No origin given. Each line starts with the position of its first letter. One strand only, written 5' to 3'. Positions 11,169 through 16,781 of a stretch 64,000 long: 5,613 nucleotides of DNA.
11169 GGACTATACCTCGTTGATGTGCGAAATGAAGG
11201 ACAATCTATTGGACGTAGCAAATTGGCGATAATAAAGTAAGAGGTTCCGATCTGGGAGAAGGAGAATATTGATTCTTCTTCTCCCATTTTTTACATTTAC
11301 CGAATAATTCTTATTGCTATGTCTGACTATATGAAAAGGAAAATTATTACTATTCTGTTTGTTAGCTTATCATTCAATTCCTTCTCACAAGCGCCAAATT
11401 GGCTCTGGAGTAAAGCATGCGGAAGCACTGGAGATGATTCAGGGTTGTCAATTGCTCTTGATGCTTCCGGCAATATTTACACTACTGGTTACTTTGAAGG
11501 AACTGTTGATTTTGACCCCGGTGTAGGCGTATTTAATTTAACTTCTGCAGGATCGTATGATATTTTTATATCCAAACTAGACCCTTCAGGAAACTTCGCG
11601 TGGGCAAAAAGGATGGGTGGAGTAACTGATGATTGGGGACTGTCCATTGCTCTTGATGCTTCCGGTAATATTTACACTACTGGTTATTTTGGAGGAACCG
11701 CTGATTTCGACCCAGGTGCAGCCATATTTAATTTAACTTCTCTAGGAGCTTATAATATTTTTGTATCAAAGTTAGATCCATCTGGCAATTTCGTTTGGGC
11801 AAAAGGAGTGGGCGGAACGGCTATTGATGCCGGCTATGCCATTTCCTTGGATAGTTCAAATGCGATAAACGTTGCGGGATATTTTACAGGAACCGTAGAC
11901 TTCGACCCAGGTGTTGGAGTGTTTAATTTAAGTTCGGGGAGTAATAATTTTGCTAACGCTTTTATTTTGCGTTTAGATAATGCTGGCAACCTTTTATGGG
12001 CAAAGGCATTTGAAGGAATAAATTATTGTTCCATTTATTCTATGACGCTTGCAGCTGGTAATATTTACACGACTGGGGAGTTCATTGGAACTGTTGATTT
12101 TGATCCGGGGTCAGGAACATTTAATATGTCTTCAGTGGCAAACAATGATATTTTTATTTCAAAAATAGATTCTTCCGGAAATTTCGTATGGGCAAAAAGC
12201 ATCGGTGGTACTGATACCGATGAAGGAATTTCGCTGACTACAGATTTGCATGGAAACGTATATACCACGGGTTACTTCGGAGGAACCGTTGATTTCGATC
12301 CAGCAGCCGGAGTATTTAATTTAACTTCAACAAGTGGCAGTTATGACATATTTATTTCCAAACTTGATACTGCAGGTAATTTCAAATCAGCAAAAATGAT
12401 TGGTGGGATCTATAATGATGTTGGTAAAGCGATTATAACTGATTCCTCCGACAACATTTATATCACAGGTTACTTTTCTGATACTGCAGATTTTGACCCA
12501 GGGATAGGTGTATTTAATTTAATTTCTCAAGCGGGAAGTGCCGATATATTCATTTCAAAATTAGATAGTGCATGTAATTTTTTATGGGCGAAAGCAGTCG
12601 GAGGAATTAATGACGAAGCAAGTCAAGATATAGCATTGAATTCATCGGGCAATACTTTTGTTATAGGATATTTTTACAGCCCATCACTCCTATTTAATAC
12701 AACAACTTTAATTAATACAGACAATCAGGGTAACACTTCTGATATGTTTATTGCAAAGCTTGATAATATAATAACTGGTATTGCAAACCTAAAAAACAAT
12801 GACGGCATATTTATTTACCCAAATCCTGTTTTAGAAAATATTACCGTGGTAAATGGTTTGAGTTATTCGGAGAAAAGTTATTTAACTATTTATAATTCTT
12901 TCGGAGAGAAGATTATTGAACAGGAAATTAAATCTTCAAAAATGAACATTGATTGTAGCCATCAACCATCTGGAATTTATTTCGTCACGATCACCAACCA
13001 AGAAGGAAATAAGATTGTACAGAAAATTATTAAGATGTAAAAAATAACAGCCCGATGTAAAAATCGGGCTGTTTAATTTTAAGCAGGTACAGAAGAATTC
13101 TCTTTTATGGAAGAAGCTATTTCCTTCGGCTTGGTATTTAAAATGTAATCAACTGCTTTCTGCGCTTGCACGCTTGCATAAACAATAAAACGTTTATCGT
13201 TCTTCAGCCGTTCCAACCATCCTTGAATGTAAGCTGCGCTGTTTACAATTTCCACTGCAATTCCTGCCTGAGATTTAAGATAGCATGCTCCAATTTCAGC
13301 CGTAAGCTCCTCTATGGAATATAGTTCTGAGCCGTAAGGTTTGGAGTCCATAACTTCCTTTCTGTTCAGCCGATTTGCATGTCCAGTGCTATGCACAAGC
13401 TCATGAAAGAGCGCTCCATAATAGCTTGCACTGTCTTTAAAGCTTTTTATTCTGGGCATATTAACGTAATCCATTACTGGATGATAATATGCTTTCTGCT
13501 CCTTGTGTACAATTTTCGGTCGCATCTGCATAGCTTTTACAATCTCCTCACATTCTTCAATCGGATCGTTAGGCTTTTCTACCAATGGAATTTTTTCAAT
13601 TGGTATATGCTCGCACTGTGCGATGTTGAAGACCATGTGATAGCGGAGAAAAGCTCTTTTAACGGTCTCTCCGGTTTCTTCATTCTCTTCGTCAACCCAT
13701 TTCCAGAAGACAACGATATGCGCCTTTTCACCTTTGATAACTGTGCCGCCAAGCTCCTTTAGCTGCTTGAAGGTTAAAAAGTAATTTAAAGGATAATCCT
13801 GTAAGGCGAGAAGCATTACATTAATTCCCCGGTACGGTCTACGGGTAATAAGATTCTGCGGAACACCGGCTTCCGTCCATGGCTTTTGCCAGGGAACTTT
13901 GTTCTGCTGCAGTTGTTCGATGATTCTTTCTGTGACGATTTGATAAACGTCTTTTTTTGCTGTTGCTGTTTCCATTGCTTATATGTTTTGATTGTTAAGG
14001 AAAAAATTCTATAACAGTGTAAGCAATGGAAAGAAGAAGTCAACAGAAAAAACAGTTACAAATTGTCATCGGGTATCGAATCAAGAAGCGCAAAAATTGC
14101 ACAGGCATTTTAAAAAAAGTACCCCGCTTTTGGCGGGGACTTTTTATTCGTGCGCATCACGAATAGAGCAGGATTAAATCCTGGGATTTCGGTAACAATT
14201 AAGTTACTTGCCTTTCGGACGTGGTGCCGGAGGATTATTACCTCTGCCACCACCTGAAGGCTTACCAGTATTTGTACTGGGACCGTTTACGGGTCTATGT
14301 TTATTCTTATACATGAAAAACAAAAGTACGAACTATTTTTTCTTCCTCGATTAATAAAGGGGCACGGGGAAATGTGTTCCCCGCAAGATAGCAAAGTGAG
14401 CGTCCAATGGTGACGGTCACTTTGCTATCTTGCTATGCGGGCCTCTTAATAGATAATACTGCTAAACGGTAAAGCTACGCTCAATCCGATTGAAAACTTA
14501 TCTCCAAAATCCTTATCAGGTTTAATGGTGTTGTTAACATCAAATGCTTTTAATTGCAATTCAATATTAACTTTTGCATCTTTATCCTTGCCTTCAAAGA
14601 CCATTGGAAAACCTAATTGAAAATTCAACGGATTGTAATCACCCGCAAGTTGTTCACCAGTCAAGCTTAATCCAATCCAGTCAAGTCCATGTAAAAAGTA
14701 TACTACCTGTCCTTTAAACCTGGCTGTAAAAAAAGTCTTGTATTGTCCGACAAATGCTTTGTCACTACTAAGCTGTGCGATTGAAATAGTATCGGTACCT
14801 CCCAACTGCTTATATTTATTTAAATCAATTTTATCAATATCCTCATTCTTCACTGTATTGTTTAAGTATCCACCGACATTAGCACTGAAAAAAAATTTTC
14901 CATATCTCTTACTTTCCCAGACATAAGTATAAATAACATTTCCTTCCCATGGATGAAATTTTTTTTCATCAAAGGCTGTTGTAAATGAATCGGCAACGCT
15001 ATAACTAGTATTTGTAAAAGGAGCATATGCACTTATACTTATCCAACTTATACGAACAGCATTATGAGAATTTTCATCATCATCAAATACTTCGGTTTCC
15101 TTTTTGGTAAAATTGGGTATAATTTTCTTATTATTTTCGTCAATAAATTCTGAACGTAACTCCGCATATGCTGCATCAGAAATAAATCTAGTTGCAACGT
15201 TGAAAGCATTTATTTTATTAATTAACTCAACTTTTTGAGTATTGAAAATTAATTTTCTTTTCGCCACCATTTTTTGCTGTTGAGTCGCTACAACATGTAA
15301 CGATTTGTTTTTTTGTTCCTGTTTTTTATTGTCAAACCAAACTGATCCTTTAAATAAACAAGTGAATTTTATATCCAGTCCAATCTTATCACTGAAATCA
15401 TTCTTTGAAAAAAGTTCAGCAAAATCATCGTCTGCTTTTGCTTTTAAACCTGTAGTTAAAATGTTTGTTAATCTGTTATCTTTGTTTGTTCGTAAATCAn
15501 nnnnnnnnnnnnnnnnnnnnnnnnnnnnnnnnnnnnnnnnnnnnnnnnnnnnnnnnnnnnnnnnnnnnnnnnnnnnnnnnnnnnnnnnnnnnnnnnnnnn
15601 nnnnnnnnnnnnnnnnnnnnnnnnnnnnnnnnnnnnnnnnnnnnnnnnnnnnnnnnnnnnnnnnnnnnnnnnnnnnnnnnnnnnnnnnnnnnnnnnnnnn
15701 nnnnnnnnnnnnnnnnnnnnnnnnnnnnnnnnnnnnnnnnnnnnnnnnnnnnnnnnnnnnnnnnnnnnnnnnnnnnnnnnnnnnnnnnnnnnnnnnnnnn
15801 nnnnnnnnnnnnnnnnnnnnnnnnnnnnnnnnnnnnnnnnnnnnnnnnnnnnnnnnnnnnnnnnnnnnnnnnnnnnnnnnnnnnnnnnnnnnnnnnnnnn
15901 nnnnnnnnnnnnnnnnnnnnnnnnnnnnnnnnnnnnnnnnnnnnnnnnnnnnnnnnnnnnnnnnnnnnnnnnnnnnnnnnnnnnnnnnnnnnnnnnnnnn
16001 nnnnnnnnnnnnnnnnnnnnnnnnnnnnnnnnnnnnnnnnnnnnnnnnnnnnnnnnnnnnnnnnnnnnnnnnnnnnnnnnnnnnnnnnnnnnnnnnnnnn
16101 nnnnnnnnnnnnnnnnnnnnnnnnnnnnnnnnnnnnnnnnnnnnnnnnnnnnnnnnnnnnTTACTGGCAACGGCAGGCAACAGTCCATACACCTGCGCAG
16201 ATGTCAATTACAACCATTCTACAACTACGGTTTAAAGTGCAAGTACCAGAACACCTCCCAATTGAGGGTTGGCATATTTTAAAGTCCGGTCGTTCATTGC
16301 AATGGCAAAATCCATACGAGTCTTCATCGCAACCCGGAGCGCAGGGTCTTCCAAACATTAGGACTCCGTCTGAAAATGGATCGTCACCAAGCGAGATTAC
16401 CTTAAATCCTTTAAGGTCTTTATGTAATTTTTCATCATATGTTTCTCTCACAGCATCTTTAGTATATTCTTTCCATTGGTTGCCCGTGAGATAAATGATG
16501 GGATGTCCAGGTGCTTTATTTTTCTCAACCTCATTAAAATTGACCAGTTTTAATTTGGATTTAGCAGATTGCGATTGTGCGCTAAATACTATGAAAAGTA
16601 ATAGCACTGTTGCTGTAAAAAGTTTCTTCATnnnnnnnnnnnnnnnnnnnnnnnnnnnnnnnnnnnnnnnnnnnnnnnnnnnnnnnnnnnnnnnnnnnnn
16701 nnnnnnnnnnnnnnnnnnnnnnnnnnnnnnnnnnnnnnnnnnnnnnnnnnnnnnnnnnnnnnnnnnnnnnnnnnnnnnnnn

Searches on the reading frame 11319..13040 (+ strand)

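Call 64: search_protein_families(library=pfam, proteins=[window:11319-13040:+], max_evalue=0.001)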
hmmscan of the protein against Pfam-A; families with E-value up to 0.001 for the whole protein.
window:11319-13040:+ (573 aa): 2 families
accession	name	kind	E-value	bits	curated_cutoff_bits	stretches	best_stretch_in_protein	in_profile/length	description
PF18962.6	Por_Secre_tail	-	1.5e-12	48.1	27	1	499-571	1-74/75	Secretion system C-terminal sorting domain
PF06739.17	SBBP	-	1.4e-11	44.6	20.5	1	290-319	1-31/38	Beta-propeller repeat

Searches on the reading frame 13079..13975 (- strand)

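Call 48: search_protein_families(library=padloc, proteins=[window:13079-13975:-], max_evalue=0.01)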
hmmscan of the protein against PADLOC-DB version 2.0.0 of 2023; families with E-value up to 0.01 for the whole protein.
window:13079-13975:- (298 aa): 0 families

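Call 64: search_protein_families(library=pfam, proteins=[window:13079-13975:-], max_evalue=0.001)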
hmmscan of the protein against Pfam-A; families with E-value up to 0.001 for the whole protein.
window:13079-13975:- (298 aa): 2 families
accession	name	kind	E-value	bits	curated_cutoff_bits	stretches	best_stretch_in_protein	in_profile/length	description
PF18818.7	MPTase-PolyVal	-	4.5e-36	124.1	27.5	1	141-269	2-125/126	Zincin-like metallopeptidase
PF08401.16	ArdcN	-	1.4e-31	109.7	22.6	1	8-116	1-123/123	N-terminal domain of anti-restriction factor ArdC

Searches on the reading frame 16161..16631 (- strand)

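Call 3: search_protein_families(library=pfam, proteins=[window:16161-16631:-], max_evalue=0.1)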
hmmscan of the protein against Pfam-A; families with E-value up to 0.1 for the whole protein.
window:16161-16631:- (156 aa): 0 families

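Call 4: search_protein_families(library=ncbifam, proteins=[window:16161-16631:-], max_evalue=0.1)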
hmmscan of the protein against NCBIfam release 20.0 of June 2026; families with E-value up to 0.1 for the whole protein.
window:16161-16631:- (156 aa): 2 families
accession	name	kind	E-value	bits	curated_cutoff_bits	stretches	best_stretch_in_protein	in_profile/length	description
NF041445.1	blaRATA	exception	0.075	12.1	660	1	1-40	1-42/302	RATA family class A beta-lactamase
NF041428.1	TrsH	subfamily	0.098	12.8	150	0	1-79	1-68/149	TrsH/TraH family protein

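Call 48: search_protein_families(library=padloc, proteins=[window:16161-16631:-], max_evalue=0.01)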
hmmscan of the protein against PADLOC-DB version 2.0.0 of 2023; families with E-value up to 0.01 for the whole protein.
window:16161-16631:- (156 aa): 0 families
